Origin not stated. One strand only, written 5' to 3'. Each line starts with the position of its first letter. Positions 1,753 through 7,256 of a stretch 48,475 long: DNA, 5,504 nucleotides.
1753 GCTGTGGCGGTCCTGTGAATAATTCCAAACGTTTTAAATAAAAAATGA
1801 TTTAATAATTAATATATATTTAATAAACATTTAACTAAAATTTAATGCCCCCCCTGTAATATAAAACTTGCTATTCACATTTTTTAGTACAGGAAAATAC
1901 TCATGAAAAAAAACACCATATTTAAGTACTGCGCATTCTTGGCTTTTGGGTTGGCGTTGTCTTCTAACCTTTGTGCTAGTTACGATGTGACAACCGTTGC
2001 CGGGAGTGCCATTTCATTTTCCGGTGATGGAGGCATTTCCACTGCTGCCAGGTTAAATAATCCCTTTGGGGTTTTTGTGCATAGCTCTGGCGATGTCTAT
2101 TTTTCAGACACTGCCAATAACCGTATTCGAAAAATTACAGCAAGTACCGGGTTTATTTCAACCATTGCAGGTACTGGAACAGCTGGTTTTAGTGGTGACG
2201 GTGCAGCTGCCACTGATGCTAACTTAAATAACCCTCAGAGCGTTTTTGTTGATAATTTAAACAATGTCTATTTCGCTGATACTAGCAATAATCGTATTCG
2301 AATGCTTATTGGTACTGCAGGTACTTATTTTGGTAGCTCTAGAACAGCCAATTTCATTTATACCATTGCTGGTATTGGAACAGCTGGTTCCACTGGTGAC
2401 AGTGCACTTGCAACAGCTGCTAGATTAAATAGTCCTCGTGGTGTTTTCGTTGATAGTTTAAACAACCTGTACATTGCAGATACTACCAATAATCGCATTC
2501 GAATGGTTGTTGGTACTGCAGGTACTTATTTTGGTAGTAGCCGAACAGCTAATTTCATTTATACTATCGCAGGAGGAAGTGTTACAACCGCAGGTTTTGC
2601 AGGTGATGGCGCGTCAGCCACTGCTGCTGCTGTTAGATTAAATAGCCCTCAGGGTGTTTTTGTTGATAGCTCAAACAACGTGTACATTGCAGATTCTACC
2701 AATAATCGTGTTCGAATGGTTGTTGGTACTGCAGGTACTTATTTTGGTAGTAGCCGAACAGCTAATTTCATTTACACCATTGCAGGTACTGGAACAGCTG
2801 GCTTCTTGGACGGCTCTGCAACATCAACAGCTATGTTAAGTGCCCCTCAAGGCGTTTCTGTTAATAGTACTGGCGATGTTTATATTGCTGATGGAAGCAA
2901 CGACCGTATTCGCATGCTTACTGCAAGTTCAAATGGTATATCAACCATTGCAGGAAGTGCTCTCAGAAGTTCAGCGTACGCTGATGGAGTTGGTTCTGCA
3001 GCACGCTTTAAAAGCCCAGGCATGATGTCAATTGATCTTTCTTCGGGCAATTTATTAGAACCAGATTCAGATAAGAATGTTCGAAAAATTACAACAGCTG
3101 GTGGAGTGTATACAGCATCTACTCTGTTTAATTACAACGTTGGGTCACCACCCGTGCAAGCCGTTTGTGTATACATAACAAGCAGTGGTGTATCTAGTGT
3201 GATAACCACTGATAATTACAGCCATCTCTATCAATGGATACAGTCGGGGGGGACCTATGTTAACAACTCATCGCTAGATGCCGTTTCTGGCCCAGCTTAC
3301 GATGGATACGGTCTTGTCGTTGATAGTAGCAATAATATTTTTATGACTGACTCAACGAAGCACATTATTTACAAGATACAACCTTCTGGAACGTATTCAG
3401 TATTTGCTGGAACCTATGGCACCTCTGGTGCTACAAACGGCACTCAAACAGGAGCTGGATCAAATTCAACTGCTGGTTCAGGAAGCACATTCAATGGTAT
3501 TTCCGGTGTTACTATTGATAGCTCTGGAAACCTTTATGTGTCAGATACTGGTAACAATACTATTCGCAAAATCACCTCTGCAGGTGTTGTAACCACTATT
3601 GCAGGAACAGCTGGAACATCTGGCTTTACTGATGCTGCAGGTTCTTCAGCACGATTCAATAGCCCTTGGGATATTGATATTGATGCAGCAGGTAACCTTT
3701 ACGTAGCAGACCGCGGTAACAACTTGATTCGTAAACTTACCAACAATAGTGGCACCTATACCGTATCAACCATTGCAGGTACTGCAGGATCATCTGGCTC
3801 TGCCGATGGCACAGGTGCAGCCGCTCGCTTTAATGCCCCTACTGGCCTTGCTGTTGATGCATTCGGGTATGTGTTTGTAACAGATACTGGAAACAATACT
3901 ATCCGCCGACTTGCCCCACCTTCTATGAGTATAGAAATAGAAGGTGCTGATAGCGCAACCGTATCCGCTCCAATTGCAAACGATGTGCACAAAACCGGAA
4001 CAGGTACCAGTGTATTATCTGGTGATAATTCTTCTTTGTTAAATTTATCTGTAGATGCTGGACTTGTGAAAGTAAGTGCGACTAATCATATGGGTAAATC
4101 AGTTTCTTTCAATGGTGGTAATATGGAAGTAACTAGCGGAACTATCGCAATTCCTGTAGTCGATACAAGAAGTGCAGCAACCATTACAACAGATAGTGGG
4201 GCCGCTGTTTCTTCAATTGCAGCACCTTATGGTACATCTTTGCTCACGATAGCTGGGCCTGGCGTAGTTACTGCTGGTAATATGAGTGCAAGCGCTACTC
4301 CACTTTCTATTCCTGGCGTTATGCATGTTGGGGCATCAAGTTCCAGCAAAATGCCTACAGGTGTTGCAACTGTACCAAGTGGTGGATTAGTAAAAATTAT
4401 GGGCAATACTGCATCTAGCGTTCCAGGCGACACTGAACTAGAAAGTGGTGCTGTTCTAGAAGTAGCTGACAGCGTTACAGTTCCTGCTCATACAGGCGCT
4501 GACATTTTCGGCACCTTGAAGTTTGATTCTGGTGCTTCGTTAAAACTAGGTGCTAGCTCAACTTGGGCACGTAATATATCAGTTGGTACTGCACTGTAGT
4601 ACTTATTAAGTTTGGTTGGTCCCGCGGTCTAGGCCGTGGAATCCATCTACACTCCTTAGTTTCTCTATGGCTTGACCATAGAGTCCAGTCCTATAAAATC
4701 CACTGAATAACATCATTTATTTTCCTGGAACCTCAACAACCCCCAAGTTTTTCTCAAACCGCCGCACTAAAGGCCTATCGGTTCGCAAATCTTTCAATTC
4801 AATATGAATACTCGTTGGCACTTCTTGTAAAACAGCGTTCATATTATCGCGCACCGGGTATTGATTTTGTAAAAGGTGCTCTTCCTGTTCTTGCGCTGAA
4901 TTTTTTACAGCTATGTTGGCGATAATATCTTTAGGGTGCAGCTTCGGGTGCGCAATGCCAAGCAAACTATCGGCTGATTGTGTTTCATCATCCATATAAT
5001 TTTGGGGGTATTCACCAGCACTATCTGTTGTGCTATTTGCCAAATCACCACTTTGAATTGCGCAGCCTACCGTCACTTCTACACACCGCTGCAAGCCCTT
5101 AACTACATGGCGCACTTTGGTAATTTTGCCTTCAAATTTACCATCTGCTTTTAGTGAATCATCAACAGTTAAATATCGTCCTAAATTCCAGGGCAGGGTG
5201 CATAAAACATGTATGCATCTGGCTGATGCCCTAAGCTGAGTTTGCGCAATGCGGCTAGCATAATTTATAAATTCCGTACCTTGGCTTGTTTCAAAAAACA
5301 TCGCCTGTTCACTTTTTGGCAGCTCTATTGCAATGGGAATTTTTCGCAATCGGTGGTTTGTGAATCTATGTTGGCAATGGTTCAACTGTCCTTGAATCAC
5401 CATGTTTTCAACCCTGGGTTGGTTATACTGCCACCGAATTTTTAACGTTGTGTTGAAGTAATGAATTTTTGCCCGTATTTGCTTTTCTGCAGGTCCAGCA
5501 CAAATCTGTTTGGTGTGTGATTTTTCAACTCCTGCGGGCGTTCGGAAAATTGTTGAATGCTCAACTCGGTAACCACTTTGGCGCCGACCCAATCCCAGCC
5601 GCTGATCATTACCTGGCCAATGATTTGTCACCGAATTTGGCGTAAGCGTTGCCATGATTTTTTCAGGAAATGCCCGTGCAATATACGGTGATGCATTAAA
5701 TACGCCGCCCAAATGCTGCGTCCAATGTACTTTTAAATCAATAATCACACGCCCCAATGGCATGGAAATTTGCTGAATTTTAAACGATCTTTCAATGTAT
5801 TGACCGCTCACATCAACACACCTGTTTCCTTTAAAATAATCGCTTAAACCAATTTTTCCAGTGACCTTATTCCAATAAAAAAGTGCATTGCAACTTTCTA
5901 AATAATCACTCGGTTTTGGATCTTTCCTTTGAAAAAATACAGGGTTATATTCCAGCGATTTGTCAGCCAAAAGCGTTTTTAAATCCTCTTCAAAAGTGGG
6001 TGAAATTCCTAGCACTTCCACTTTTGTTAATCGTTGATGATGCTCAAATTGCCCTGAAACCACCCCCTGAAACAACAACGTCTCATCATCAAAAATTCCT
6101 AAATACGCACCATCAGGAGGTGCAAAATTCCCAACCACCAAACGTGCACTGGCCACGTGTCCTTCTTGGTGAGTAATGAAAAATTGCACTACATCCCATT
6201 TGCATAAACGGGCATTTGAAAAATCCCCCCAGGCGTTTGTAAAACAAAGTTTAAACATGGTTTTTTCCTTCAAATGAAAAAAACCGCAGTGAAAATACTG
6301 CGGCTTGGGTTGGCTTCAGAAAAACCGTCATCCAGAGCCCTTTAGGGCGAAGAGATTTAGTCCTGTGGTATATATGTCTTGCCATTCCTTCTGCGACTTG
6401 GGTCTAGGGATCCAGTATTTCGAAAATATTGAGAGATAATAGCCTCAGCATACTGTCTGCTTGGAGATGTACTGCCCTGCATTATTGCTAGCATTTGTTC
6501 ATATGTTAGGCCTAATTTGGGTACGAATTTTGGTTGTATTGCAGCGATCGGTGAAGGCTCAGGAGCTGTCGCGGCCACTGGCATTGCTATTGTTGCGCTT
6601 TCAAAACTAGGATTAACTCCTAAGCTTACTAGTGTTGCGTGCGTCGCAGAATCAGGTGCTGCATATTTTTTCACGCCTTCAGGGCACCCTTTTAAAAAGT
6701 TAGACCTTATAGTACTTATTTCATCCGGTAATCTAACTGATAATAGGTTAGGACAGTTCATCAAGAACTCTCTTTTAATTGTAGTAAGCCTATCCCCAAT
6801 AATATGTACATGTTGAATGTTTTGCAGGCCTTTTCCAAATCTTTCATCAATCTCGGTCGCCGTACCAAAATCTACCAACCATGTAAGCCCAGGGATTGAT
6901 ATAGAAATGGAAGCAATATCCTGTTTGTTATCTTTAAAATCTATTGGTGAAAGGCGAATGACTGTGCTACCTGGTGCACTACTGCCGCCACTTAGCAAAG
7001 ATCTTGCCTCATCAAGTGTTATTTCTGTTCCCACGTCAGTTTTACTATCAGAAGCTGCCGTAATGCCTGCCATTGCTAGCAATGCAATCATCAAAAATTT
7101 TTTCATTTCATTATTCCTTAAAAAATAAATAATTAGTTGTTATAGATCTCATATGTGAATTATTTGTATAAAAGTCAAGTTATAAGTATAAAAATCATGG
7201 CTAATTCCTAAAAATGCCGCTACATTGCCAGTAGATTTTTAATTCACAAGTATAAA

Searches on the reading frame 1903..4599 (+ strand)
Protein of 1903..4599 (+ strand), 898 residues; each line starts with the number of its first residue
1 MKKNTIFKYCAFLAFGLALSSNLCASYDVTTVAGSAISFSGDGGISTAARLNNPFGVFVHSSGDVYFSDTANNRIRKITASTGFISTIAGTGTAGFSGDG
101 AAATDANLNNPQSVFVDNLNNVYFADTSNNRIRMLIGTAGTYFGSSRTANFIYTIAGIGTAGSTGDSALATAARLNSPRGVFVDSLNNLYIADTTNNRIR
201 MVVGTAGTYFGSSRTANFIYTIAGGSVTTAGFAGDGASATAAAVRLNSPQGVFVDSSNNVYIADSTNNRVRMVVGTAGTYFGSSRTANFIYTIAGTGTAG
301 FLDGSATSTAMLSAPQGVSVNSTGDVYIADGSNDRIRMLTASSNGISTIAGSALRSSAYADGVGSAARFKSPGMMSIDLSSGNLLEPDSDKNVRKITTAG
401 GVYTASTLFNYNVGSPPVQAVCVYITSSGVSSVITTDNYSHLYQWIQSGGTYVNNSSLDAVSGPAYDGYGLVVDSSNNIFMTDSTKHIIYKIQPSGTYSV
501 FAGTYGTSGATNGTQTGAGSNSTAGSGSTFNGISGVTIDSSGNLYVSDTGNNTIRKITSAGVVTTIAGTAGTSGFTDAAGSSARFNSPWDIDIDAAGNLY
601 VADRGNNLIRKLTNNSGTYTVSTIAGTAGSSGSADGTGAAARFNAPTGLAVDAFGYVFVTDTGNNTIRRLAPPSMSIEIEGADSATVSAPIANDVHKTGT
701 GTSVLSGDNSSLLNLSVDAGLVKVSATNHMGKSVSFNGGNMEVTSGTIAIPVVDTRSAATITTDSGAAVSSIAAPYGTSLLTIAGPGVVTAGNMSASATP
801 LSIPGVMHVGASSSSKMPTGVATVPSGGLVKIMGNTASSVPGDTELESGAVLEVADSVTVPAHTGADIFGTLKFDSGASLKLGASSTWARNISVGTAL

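Call 94: search_protein_families(library=pfam, proteins=[window:1903-4599:+], max_evalue=0.0001)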
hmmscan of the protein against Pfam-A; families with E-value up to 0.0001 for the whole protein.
window:1903-4599:+ (898 aa): 3 families
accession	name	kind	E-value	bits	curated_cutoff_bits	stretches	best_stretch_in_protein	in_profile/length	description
PF01436.27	NHL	-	3.9e-42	140.7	20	3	585-611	1-27/28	NHL repeat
PF25021.1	TEN_NHL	-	9e-35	120.7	27.1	1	40-91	130-178/357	Teneurin NHL domain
PF06739.17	SBBP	-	1.1e-05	25.6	20.5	0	249-268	15-34/38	Beta-propeller repeat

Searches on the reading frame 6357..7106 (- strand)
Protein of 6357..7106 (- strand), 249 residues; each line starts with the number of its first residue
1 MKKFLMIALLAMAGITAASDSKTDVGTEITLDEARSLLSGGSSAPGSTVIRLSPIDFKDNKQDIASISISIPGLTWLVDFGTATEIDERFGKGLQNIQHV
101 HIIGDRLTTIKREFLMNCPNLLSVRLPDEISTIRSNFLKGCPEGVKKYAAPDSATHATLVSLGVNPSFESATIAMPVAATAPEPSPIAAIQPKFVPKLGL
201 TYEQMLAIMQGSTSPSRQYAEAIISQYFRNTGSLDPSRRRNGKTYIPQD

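Call 7: search_protein_families(library=pfam, proteins=[window:6357-7106:-], max_evalue=0.1)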
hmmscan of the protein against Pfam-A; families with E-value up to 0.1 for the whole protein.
window:6357-7106:- (249 aa): 1 family
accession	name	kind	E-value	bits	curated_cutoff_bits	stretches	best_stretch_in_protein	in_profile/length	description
PF13306.12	LRR_5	-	0.00022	21.6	27.7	1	92-141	31-78/127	BspA type Leucine rich repeat region (6 copies)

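Call 42: search_protein_families(library=phrogs, proteins=[window:6357-7106:-], max_evalue=0.01)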
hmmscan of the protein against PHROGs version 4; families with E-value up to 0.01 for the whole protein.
window:6357-7106:- (249 aa): 0 families

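Call 43: search_protein_families(library=ncbifam, proteins=[window:6357-7106:-], max_evalue=0.01)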
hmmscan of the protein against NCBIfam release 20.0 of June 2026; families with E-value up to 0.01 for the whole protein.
window:6357-7106:- (249 aa): 0 families
